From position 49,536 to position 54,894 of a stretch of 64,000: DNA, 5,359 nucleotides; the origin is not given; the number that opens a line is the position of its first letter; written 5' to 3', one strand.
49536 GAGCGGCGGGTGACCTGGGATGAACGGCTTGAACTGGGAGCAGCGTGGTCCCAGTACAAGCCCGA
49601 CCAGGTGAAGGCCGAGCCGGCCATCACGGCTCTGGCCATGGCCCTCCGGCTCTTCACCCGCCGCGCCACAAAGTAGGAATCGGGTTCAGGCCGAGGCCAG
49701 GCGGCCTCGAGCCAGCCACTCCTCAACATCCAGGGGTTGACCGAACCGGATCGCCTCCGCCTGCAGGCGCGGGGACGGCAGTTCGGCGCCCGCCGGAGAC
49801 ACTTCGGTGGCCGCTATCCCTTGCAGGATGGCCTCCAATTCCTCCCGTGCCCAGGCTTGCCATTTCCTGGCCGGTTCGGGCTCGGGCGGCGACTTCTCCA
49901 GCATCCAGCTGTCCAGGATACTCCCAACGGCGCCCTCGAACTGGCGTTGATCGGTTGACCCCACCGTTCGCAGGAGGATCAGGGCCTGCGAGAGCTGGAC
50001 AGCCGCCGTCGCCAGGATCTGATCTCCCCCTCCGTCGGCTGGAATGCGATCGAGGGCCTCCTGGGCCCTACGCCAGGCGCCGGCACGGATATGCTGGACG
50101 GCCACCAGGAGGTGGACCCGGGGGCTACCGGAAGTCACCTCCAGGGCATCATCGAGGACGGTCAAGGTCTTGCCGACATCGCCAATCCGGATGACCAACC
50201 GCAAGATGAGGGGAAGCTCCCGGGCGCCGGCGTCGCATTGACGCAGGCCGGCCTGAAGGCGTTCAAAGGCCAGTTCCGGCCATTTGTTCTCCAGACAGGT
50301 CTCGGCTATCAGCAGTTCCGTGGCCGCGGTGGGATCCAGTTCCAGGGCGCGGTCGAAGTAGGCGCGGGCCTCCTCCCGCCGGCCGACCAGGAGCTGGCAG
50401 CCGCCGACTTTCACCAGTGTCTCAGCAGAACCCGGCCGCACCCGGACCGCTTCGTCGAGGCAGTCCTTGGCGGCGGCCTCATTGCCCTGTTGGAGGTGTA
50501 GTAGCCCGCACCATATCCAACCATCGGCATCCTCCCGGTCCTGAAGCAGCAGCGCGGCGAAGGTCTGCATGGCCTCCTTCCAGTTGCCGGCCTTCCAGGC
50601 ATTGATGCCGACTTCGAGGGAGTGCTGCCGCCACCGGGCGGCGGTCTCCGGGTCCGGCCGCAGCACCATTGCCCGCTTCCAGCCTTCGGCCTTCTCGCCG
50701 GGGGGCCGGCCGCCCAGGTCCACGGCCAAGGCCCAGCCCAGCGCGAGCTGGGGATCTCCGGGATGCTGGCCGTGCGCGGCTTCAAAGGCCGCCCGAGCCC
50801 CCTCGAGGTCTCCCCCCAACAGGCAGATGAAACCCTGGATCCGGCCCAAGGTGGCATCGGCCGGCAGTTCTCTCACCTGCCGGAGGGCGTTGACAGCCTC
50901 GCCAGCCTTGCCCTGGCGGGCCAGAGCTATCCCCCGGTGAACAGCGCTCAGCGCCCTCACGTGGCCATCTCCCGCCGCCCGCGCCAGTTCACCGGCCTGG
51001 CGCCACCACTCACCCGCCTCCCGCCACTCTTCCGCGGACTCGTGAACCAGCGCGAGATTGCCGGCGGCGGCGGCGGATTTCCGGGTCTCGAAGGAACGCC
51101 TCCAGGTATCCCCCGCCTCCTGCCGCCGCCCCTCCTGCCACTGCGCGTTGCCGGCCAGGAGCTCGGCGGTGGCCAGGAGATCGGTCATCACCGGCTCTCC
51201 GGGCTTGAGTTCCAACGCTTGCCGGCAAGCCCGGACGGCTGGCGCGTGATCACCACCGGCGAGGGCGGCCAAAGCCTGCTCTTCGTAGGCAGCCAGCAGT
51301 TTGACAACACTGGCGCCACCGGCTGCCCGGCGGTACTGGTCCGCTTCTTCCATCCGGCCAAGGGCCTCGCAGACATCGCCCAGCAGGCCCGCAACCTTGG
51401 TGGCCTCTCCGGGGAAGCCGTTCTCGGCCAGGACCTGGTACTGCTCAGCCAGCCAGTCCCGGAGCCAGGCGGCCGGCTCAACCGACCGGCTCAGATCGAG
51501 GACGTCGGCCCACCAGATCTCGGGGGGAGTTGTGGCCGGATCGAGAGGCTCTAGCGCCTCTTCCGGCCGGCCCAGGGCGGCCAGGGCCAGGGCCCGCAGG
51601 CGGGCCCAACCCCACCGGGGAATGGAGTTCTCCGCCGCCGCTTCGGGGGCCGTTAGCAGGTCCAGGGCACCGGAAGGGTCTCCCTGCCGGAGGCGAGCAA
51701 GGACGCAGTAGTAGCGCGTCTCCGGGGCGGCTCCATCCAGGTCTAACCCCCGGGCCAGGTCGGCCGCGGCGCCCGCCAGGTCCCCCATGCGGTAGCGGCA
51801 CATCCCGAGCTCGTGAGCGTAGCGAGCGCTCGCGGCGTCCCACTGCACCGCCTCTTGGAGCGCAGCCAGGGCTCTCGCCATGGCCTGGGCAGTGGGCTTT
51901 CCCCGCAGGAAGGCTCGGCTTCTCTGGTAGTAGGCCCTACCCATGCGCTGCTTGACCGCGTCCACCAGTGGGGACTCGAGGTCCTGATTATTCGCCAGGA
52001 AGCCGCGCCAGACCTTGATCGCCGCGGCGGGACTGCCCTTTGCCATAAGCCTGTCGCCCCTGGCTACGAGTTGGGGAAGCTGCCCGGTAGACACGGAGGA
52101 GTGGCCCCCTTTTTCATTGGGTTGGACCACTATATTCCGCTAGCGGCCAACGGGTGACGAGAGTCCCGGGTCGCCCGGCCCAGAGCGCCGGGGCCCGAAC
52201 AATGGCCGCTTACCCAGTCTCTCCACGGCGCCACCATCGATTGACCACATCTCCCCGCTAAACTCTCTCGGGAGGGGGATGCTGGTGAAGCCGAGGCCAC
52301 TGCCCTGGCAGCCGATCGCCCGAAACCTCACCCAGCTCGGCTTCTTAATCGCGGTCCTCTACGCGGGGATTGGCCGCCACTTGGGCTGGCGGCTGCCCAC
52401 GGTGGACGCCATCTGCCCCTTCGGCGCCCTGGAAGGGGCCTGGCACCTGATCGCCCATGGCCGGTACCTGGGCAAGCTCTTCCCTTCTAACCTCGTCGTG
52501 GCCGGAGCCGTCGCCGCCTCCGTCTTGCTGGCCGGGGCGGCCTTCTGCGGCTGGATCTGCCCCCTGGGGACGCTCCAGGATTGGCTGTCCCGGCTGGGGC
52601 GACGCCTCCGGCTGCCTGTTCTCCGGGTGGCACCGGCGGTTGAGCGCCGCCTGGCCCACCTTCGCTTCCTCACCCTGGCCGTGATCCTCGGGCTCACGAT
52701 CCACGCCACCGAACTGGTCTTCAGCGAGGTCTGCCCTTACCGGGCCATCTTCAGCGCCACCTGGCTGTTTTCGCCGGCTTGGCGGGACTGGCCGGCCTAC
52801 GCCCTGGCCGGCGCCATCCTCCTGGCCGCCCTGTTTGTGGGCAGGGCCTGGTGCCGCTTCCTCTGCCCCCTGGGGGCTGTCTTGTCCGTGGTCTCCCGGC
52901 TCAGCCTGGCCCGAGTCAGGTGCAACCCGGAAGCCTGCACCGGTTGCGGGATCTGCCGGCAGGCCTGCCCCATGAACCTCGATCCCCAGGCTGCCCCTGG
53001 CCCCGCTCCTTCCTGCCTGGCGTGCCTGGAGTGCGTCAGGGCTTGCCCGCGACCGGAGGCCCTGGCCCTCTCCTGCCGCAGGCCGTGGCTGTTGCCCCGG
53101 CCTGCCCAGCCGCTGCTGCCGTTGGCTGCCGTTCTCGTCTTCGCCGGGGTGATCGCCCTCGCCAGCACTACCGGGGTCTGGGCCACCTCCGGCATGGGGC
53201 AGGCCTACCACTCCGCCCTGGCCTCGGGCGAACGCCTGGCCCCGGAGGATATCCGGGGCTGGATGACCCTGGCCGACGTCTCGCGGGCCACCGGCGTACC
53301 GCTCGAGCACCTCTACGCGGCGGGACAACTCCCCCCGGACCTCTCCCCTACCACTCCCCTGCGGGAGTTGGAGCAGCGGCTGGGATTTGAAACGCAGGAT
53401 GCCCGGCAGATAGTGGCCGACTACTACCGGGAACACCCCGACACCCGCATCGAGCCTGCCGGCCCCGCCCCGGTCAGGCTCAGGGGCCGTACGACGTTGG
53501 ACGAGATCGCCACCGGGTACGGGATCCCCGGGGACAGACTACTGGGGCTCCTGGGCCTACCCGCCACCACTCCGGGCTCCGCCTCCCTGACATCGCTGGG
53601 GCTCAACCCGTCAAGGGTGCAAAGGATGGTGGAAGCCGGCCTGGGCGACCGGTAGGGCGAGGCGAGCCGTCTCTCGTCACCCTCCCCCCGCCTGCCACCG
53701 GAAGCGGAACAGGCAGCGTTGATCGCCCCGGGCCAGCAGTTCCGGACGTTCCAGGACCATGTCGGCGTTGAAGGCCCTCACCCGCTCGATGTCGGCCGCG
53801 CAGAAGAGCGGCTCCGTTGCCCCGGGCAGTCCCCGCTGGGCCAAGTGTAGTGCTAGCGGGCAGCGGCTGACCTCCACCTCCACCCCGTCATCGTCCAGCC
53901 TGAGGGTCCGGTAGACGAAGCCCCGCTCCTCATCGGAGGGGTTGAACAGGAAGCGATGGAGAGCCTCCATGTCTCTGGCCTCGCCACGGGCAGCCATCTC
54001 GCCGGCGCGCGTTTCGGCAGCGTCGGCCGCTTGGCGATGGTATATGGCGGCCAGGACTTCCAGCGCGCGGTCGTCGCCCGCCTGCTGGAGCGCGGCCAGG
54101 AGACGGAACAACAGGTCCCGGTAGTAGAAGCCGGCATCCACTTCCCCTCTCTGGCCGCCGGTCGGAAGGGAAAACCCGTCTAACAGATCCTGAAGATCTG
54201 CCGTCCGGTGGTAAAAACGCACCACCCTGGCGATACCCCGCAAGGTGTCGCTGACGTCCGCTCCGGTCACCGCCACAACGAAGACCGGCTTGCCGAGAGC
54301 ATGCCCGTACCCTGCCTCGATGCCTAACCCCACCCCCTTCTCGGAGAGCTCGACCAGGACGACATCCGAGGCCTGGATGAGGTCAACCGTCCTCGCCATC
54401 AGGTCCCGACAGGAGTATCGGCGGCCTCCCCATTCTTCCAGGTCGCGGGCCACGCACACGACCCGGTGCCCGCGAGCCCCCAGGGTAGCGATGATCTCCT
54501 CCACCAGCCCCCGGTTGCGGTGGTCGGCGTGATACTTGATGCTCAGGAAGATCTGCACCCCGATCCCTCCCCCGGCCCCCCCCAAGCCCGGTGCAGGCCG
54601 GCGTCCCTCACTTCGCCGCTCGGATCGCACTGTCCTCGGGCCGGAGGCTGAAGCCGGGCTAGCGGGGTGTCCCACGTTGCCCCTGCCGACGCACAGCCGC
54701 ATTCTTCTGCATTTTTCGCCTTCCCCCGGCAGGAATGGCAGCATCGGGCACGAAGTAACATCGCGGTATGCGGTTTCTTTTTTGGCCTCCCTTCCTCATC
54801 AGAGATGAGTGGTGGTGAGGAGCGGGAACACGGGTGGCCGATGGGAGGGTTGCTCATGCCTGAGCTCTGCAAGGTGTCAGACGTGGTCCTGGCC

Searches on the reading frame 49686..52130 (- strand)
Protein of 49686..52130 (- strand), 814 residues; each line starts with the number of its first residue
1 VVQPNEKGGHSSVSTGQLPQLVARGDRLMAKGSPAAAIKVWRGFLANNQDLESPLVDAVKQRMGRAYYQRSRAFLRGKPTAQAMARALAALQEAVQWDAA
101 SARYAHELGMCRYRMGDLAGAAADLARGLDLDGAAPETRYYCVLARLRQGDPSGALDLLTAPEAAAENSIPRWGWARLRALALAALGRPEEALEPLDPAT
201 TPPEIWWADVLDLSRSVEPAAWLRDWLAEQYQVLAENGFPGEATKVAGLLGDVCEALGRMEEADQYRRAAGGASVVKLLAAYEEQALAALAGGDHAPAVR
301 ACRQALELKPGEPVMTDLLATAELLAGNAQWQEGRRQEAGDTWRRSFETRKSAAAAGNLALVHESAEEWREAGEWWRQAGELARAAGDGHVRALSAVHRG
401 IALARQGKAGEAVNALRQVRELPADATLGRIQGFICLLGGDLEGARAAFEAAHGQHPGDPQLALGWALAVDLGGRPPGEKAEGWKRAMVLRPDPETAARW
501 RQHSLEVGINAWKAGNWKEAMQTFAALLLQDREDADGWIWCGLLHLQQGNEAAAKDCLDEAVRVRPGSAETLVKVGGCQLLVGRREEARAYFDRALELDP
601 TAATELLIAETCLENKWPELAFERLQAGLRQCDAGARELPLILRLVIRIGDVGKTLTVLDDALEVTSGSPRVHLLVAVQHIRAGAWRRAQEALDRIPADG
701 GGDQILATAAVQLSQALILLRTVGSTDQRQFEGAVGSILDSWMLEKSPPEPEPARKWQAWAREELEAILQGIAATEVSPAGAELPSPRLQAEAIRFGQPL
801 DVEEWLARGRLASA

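Call 90: search_protein_families(library=pfam, proteins=[window:49686-52130:-], max_evalue=0.00001)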
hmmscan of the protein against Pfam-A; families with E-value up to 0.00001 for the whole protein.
window:49686-52130:- (814 aa): 12 families
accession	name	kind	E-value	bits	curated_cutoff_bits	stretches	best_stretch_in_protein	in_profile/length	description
PF07719.23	TPR_2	-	5.1e-21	73.4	27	0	570-601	2-33/34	Tetratricopeptide repeat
PF13432.12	TPR_16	-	2.9e-18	66.4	32.7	1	542-603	4-65/65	Tetratricopeptide repeat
PF13428.12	TPR_14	-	2.5e-15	55.9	23.5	0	536-572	2-38/44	Tetratricopeptide repeat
PF14559.12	TPR_19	-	6.4e-15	55.7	25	0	511-568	1-58/68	Tetratricopeptide repeat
PF13181.12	TPR_8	-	1.7e-14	53.1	25.7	0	577-600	9-32/34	Tetratricopeptide repeat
PF00515.34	TPR_1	-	2.2e-13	49.8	27.8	0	576-601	8-33/34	Tetratricopeptide repeat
PF13174.12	TPR_6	-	1.5e-10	41.4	26.3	0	572-601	3-32/33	Tetratricopeptide repeat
PF13424.12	TPR_12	-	3.5e-10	40.4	30.1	0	353-422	3-74/77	Tetratricopeptide repeat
PF13371.12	TPR_9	-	6.3e-08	33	35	0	82-137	9-64/73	Tetratricopeptide repeat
PF23914.1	TPR_CcmH_CycH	-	1.3e-07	32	42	0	528-581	43-96/158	Cytochrome c-type biogenesis protein H TPR domain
PF12895.13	ANAPC3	-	6.2e-07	30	27.2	0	516-594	4-81/82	Anaphase-promoting complex, cyclosome, subunit 3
PF13414.12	TPR_11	-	6.7e-07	29.3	26.8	0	514-549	7-42/42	TPR repeat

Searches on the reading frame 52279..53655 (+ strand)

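Call 90: search_protein_families(library=pfam, proteins=[window:52279-53655:+], max_evalue=0.00001)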
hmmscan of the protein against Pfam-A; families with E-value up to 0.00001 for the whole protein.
window:52279-53655:+ (458 aa): 2 families
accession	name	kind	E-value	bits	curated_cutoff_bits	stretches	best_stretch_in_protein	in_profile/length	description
PF12801.12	Fer4_5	-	5.6e-21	74.7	22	2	69-112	3-47/48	4Fe-4S binding domain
PF00037.32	Fer4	-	1.5e-06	28.2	21.1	0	216-233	4-21/24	4Fe-4S binding domain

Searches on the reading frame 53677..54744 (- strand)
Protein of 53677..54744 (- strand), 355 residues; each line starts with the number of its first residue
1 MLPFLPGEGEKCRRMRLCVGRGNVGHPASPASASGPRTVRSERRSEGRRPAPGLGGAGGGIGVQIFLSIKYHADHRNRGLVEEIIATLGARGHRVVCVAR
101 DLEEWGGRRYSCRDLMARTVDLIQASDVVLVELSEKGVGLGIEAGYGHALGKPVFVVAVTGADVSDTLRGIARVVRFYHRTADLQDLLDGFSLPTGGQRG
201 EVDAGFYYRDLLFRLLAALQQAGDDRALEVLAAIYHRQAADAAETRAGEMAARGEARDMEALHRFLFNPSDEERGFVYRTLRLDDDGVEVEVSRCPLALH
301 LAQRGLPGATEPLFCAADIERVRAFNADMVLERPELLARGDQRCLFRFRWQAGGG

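Call 90: search_protein_families(library=pfam, proteins=[window:53677-54744:-], max_evalue=0.00001)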
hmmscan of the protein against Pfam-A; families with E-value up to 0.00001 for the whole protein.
window:53677-54744:- (355 aa): 2 families
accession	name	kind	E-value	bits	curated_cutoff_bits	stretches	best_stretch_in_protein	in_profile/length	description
PF14196.11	ATC_hydrolase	-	3.4e-14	54.3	28.1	1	211-348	8-145/145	L-2-amino-thiazoline-4-carboxylic acid hydrolase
PF05014.21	Nuc_deoxyrib_tr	-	2.6e-06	28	28.8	0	80-161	16-100/117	Nucleoside 2-deoxyribosyltransferase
